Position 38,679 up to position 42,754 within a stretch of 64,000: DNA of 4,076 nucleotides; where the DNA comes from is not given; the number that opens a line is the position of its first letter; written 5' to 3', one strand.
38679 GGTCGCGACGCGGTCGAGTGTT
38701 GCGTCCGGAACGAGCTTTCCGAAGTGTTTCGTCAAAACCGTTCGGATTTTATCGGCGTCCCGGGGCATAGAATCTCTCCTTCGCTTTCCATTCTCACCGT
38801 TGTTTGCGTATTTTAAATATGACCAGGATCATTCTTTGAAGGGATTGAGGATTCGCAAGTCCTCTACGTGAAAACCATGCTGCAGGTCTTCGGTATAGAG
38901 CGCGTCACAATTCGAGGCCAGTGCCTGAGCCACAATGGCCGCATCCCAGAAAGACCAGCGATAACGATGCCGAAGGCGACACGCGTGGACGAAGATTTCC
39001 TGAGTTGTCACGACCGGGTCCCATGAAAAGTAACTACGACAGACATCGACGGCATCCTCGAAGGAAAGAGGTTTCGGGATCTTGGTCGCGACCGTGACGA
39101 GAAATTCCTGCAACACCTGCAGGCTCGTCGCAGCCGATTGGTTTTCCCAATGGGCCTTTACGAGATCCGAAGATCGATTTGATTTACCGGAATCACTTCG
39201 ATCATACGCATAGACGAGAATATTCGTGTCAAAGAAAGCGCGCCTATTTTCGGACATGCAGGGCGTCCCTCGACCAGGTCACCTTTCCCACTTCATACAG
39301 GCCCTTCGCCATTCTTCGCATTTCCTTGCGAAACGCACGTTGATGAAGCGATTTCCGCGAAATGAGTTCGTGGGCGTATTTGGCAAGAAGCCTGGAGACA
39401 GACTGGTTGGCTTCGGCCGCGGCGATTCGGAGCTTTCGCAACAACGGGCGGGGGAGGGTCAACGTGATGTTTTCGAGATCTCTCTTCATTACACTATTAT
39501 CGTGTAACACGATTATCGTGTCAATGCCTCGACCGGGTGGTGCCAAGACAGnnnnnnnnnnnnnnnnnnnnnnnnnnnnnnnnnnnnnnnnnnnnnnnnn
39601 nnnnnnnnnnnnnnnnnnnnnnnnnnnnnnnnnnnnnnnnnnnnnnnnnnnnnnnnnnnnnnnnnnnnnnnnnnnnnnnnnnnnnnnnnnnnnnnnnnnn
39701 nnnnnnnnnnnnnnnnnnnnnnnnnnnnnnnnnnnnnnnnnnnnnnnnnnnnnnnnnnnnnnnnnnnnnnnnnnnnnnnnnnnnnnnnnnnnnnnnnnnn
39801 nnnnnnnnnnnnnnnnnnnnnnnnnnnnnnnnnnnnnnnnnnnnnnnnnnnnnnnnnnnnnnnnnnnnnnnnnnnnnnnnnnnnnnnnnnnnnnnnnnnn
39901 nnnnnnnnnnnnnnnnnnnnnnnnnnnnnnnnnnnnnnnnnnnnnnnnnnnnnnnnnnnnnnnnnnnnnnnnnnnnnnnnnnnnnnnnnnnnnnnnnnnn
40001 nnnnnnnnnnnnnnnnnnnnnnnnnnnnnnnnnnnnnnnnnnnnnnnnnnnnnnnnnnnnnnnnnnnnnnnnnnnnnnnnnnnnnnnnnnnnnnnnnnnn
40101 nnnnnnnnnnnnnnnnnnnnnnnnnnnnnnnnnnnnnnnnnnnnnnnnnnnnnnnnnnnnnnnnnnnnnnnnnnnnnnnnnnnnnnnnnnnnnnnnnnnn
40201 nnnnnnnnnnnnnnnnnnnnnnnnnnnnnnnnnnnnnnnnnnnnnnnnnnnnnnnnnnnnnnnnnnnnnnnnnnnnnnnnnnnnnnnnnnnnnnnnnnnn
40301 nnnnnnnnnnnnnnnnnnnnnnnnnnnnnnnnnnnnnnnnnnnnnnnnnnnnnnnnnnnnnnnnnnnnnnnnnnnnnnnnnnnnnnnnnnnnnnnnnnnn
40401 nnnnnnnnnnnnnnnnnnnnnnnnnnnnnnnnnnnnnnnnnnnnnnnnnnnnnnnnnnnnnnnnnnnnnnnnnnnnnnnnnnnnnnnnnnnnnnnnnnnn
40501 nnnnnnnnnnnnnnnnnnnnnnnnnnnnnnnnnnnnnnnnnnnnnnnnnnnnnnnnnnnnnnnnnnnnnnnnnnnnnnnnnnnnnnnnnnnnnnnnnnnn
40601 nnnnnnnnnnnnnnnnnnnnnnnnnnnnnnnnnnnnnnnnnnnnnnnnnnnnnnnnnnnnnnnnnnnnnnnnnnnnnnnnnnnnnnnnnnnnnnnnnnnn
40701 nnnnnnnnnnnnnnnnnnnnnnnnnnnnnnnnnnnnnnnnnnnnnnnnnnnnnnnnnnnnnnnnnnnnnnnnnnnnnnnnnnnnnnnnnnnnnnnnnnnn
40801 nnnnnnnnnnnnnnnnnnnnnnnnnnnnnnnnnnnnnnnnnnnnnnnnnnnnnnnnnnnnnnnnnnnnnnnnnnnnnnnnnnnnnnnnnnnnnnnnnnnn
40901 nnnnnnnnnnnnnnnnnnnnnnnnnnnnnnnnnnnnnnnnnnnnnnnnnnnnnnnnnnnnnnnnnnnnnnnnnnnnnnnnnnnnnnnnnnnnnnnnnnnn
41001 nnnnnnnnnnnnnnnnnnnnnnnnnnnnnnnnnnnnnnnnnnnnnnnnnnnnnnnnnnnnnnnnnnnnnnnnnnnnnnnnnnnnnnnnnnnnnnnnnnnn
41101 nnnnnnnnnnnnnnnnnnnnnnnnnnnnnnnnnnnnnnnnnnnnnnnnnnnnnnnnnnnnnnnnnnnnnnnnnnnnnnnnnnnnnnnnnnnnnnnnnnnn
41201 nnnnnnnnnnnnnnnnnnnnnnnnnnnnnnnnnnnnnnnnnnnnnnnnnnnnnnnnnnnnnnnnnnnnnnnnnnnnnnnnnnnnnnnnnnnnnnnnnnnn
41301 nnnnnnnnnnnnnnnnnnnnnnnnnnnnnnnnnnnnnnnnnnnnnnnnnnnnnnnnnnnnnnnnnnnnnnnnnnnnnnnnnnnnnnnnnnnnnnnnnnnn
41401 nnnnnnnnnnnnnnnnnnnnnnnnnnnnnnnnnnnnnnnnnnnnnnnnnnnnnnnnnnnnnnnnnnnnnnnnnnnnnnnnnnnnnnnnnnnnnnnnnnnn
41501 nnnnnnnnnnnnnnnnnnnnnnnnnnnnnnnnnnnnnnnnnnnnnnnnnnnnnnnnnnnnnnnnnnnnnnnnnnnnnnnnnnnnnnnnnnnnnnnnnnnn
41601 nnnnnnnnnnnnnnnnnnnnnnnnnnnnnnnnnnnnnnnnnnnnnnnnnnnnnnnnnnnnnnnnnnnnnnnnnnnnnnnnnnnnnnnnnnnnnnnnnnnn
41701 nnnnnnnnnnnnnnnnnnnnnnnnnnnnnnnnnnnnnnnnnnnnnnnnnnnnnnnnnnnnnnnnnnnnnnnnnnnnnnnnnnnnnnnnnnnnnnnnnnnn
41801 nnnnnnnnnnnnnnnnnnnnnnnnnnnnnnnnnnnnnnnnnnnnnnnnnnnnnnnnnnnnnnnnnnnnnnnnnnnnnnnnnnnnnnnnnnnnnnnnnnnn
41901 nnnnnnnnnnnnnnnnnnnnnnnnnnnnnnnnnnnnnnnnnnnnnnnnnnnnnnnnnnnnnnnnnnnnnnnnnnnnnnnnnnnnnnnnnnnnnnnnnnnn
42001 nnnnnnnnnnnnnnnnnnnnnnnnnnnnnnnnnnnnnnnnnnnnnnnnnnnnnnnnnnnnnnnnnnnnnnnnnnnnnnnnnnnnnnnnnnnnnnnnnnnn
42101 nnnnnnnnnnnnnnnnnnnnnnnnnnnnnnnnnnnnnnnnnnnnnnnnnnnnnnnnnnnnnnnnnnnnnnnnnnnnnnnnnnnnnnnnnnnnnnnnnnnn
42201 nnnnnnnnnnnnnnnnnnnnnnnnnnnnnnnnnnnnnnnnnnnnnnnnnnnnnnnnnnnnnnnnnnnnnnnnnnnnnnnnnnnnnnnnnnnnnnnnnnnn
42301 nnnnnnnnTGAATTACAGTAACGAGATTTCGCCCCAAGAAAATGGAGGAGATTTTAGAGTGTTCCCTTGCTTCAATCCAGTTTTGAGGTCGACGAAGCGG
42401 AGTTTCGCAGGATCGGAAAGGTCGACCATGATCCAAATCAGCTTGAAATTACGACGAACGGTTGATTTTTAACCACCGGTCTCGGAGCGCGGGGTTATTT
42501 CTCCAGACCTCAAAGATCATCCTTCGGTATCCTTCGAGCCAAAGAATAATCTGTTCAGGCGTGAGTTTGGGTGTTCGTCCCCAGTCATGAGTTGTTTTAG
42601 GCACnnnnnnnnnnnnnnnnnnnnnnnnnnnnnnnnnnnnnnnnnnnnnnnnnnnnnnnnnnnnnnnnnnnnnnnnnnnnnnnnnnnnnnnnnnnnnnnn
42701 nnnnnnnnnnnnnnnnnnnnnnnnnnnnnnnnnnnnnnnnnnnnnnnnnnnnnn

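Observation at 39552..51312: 12-kb co-oriented respiratory supercluster interrupted by an NTase-fold gene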

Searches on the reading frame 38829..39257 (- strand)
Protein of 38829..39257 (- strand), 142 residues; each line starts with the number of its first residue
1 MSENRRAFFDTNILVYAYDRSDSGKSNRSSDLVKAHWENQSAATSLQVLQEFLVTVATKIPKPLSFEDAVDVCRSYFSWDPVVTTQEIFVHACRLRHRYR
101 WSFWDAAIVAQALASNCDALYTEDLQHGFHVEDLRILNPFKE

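Call 4: search_protein_families(library=pfam, proteins=[window:38829-39257:-], max_evalue=0.01)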
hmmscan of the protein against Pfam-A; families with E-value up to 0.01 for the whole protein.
window:38829-39257:- (142 aa): 1 family
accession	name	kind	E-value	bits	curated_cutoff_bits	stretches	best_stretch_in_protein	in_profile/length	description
PF01850.27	PIN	-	4.7e-09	37.3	23.6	1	8-124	2-111/120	PIN domain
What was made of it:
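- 38829..39546 (-): VapBC-type toxin-antitoxin pair directly after unit B: an RHH-like antitoxin (39244..39546) and a PIN toxin (38829..39257). A sigma-70-like promoter with 11 of 12 matches lies at 39524..39496. PIN matches PF01850 at E 4.7e-9 (call 4).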

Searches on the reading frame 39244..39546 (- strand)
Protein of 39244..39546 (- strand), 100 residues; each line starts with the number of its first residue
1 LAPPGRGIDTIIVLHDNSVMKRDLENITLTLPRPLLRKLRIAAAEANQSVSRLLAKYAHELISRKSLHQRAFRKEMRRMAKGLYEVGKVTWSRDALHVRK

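Call 6: search_protein_families(library=pfam, proteins=[window:39244-39546:-], max_evalue=10)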
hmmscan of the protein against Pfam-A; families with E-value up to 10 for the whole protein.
window:39244-39546:- (100 aa): 5 families
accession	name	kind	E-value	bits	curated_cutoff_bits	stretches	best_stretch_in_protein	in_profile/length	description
PF19891.5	DUF6364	-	0.0018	19.2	27.3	1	27-69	5-39/70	Family of unknown function (DUF6364)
PF07878.17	RHH_5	-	0.0039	17.3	26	1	27-56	4-33/43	CopG-like RHH_1 or ribbon-helix-helix domain, RHH_5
PF07600.16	DUF1564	-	0.0063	16.7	25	1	18-75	15-73/167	Protein of unknown function (DUF1564)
PF15919.11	HicB_lk_antitox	-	0.023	15.3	27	1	11-58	76-123/123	HicB_like antitoxin of bacterial toxin-antitoxin system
PF25340.1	BCD_RFX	-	0.061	13.2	24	1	24-80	68-124/270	RFX BCD domain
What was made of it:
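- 38829..39546 (-): The RHH matches are weak (call 6).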

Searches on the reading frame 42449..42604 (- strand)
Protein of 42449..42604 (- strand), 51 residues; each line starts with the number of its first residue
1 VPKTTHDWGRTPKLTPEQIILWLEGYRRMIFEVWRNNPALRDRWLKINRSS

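Call 22: search_protein_families(library=pfam, proteins=[window:42449-42604:-], max_evalue=10)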
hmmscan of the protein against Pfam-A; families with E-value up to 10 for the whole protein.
window:42449-42604:- (51 aa): 0 families

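Call 23: search_protein_families(library=padloc, proteins=[window:42449-42604:-], max_evalue=1)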
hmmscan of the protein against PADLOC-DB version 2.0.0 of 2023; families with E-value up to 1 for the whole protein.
window:42449-42604:- (51 aa): 0 families

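Call 56: search_solved_structures(query=A3, max_evalue=10, show_alignments=2)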
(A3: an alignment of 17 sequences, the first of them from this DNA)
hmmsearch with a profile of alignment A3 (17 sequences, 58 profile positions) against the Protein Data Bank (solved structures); distinct sequences matched with E-value up to 10: 1.
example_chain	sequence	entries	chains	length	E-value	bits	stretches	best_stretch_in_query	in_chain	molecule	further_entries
9y6s_8E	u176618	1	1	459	0.52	13.5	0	24-47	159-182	T-lymphocyte triggering factor, putative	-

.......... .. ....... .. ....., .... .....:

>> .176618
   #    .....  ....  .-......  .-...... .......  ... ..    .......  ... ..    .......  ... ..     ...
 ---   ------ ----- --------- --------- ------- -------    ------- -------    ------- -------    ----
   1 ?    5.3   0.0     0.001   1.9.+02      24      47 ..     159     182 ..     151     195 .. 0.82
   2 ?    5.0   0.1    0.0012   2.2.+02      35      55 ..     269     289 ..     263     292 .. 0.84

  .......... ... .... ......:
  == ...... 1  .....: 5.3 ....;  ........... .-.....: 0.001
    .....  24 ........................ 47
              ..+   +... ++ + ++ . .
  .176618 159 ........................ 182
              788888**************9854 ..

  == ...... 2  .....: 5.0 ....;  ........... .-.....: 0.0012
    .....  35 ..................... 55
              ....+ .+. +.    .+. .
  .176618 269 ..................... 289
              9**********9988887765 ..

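Call 57: search_protein_representatives(protein=window:42449-42604:-)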
Query: 51 residues. Proteins with E-value up to 0.001 (for the whole library): 49; up to 1e-10: 7; up to 1e-30: 1. The best 49 are listed.
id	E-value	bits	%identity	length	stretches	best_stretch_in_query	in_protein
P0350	9.1e-34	128.9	33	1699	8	14-48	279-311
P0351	9.7e-15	69.4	60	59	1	3-49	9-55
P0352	2.9e-14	67.9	60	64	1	2-49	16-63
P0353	4.3e-13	64.2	59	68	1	6-49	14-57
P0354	3.2e-12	61.5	55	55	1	3-49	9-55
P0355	7.5e-12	60.3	63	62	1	6-48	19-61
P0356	5.4e-11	57.7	59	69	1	6-49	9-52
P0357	8.4e-10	53.9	52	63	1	6-49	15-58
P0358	1.3e-09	53.3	60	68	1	8-49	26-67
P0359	1.5e-09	53.2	59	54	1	6-49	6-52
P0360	2.2e-09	52.7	63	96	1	3-40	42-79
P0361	1.2e-08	50.4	50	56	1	4-49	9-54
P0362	1.4e-08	50.1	55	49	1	8-49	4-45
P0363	1.9e-08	49.7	51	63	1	7-49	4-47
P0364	2.4e-08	49.4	56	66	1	3-41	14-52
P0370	3.1e-07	45.9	51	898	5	8-28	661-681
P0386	4.3e-05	39.2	44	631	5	7-30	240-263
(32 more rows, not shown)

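Call 73: predict_structure(alignment_id=A6)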
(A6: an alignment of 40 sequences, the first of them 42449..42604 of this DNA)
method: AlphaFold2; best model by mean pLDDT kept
length: 51 residues; sequences in the alignment: 40
mean_pLDDT: 88.0   pTM: 0.51
mean pLDDT of the five models: 88.0, 87.4, 87.2, 87.1, 86.4
residues with pLDDT >= 90: 35; 70-90: 8; 50-70: 8; < 50: 0
segments of 3 or more residues with pLDDT < 50: none
pLDDT, mean of each block of 10 residues (from residue 1): 66 92 96 96 93 62
secondary structure, 60 per line:
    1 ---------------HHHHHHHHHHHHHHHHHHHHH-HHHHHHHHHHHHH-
elements in order: H16-36 H38-50
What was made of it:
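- Closest known: MenAT1. Same: A very short partner with no DNA-binding domain, predicted as a long helix plus a short helix (call 73).
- The partner is predicted as a long helix plus a shorter helix (call 73).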

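Call 76: fold_search(model_id=the predicted structure, library=pdb)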
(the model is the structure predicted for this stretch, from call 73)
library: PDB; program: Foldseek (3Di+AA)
matches with E <= 10: 3; with E <= 0.001: 0
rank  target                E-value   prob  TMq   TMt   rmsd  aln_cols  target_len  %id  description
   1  3fbz_D                5.6e+00  0.04  0.38  0.17  14.4        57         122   16  Crystal structure of ORF140 of the archaeal virus Acidianus Filamentous Virus 1 (AFV1) (released 2009-11-10)
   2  4v8p_BM               1.0e+01  0.08  0.42  0.09   4.4        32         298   22  T.thermophila 60S ribosomal subunit in complex with initiation factor 6. (released 2014-07-09)
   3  4v8p_CM               1.0e+01  0.08  0.42  0.09   4.4        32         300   22  T.thermophila 60S ribosomal subunit in complex with initiation factor 6. (released 2014-07-09)
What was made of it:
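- Closest known: MenAT1. Different: The partner shows no detectable homology to MenA1 (calls 56, 76).
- The partner has no detectable sequence or fold similarity to MenA1 (calls 56, 76).
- Tried and rejected: A PDB sequence search and a Foldseek search with the partner found no meaningful hit, MenA1 included (calls 56, 76).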
